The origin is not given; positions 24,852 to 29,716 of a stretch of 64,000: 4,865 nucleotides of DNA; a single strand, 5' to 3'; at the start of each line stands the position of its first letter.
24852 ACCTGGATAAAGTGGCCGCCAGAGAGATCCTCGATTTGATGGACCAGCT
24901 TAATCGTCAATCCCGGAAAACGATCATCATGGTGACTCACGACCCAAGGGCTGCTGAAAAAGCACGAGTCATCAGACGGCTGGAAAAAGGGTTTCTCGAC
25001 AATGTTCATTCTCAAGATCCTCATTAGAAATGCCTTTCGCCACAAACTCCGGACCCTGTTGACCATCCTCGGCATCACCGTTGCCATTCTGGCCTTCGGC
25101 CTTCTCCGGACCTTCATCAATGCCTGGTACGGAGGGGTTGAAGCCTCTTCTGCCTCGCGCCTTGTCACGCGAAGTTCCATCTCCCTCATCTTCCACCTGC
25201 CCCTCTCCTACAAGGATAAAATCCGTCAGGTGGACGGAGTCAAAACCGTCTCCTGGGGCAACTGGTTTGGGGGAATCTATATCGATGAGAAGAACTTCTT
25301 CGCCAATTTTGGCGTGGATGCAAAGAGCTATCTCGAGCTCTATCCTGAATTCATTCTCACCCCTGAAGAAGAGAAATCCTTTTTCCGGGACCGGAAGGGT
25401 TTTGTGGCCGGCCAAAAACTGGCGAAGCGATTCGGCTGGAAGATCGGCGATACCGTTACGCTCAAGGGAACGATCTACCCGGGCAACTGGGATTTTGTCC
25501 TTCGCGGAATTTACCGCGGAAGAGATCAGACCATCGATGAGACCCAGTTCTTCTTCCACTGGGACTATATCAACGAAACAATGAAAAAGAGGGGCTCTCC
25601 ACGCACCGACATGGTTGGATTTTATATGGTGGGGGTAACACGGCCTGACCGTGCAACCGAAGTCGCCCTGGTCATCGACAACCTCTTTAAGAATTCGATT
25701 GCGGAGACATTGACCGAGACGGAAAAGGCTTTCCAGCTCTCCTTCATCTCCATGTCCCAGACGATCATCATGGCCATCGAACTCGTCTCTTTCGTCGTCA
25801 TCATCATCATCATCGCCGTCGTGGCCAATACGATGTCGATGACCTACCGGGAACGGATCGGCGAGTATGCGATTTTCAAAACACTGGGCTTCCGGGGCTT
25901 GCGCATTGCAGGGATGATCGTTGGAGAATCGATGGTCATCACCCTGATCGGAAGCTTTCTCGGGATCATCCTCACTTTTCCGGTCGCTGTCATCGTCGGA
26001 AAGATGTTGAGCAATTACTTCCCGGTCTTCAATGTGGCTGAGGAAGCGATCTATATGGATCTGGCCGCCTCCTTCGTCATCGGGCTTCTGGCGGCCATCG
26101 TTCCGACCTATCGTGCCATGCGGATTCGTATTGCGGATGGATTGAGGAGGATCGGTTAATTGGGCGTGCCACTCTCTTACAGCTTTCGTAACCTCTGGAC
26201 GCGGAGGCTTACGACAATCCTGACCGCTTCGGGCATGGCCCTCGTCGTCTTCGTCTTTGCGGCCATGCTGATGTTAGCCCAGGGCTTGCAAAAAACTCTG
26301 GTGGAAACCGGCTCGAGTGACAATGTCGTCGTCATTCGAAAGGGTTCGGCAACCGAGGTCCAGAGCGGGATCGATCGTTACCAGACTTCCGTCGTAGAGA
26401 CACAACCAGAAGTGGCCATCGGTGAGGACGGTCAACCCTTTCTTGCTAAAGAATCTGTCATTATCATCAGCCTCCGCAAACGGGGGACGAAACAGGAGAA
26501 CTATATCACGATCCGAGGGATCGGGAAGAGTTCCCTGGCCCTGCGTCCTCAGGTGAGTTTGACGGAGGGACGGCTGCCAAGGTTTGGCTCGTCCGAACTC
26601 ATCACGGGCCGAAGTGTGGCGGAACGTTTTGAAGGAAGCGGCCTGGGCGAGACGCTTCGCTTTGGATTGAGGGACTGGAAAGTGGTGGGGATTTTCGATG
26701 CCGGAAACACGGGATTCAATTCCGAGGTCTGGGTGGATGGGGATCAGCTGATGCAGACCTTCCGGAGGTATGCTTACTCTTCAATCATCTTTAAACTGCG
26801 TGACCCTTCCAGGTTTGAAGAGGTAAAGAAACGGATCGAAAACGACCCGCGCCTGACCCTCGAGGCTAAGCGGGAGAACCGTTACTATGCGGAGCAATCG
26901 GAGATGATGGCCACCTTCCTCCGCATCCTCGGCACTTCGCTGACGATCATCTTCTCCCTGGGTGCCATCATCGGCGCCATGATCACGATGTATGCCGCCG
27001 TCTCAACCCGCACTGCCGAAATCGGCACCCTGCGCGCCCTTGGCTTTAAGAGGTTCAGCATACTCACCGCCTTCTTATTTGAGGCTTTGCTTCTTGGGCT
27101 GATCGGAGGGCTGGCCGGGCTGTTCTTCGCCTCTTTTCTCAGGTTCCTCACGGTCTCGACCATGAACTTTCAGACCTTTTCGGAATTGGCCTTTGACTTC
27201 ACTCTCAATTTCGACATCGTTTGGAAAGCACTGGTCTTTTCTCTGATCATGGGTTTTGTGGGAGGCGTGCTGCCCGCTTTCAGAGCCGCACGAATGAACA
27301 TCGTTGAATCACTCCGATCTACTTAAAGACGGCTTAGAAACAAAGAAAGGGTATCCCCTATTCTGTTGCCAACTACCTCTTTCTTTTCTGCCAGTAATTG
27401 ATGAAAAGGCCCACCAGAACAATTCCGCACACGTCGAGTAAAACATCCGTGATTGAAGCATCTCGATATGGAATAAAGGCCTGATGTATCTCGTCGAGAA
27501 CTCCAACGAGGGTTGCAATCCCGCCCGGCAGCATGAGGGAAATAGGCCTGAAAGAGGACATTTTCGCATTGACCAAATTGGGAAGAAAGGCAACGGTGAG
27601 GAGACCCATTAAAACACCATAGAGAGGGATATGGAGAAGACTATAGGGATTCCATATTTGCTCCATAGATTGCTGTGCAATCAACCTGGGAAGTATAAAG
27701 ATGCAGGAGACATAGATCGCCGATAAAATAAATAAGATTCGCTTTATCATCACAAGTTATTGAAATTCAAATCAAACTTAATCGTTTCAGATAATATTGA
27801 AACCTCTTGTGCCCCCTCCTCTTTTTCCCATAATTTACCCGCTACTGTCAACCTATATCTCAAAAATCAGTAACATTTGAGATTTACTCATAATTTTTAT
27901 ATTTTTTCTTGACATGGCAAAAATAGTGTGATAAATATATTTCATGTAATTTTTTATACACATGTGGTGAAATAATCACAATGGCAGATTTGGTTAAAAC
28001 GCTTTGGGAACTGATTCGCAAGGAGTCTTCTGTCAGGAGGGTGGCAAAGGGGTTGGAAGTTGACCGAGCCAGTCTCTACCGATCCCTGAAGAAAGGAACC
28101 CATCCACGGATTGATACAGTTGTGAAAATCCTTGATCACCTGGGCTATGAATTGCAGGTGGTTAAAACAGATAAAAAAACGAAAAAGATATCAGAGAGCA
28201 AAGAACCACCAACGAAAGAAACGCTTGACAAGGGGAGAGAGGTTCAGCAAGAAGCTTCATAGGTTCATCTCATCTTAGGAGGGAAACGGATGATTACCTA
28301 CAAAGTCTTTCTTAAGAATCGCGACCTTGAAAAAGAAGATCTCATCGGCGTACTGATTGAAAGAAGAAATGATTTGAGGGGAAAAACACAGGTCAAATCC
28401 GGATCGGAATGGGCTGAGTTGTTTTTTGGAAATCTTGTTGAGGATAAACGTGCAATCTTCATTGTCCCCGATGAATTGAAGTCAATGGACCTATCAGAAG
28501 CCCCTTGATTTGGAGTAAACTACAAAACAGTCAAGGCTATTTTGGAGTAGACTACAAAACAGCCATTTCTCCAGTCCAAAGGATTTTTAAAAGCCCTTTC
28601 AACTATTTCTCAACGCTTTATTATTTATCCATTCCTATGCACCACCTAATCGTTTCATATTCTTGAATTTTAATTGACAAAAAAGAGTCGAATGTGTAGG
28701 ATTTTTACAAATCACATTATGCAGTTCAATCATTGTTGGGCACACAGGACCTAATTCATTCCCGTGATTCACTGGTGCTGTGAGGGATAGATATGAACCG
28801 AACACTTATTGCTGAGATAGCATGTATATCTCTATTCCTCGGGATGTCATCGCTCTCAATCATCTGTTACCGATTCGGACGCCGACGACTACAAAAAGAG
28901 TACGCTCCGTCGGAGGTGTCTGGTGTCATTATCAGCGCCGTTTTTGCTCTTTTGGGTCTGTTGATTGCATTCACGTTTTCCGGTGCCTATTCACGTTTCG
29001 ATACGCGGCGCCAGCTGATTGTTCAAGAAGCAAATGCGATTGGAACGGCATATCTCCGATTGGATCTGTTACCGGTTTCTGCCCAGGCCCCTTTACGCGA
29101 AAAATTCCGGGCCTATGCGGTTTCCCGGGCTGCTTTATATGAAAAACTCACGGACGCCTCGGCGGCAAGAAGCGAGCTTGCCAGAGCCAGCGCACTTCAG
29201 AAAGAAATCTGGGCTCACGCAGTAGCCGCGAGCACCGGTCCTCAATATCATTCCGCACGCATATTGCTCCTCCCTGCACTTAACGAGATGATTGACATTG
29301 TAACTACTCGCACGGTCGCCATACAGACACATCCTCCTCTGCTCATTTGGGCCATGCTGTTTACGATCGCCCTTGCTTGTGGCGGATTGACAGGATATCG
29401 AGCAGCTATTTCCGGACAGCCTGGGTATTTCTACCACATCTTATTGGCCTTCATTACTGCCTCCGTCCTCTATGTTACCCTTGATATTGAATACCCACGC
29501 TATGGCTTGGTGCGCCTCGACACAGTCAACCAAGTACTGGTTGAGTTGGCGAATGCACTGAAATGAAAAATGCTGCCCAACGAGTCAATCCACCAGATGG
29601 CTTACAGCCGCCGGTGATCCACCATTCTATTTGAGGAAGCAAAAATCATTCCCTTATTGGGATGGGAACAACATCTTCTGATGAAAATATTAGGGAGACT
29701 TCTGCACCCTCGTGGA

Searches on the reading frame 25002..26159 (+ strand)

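Call 39: search_protein_families(library=pfam, proteins=[window:25002-26159:+], max_evalue=0.00001)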
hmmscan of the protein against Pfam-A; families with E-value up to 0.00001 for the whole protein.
window:25002-26159:+ (385 aa): 2 families
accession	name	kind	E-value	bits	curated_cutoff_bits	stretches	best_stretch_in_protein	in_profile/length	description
PF02687.27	FtsX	-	1.7e-13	51.1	25.5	1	261-375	2-118/120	FtsX-like permease C-terminal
PF12704.14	MacB_PCD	-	7.2e-06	26.9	27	1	18-221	1-200/207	MacB-like periplasmic core domain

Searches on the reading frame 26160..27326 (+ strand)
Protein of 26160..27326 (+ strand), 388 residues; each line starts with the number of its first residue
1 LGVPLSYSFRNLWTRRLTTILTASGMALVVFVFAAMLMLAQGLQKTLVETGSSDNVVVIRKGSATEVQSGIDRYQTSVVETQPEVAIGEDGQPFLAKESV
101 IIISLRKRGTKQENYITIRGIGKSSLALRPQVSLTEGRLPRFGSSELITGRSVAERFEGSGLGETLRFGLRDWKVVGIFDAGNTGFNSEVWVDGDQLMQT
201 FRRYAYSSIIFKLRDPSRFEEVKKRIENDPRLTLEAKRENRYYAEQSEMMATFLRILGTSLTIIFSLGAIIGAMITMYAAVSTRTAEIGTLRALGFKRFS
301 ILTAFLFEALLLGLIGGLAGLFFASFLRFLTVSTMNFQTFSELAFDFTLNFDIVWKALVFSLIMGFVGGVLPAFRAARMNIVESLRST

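Call 39: search_protein_families(library=pfam, proteins=[window:26160-27326:+], max_evalue=0.00001)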
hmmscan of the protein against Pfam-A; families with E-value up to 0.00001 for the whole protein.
window:26160-27326:+ (388 aa): 2 families
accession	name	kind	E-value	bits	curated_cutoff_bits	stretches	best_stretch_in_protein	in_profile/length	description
PF12704.14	MacB_PCD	-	3.6e-23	83.4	27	1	19-228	1-206/207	MacB-like periplasmic core domain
PF02687.27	FtsX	-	4.8e-14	52.9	25.5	1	261-381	3-120/120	FtsX-like permease C-terminal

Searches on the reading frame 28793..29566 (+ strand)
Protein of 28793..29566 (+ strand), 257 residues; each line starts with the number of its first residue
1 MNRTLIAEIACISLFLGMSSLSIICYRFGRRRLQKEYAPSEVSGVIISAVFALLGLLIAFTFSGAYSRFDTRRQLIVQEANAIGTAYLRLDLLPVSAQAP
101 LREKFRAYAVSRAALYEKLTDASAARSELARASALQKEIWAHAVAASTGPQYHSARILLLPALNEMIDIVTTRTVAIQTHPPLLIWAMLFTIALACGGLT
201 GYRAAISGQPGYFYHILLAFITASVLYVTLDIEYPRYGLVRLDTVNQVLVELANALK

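Call 39: search_protein_families(library=pfam, proteins=[window:28793-29566:+], max_evalue=0.00001)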
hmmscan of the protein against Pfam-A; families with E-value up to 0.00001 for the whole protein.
window:28793-29566:+ (257 aa): 1 family
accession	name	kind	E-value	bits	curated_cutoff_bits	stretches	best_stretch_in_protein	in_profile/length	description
PF14023.12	Bestrophin-like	-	9.7e-18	65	32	1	21-241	6-226/232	Bestrophin-like domain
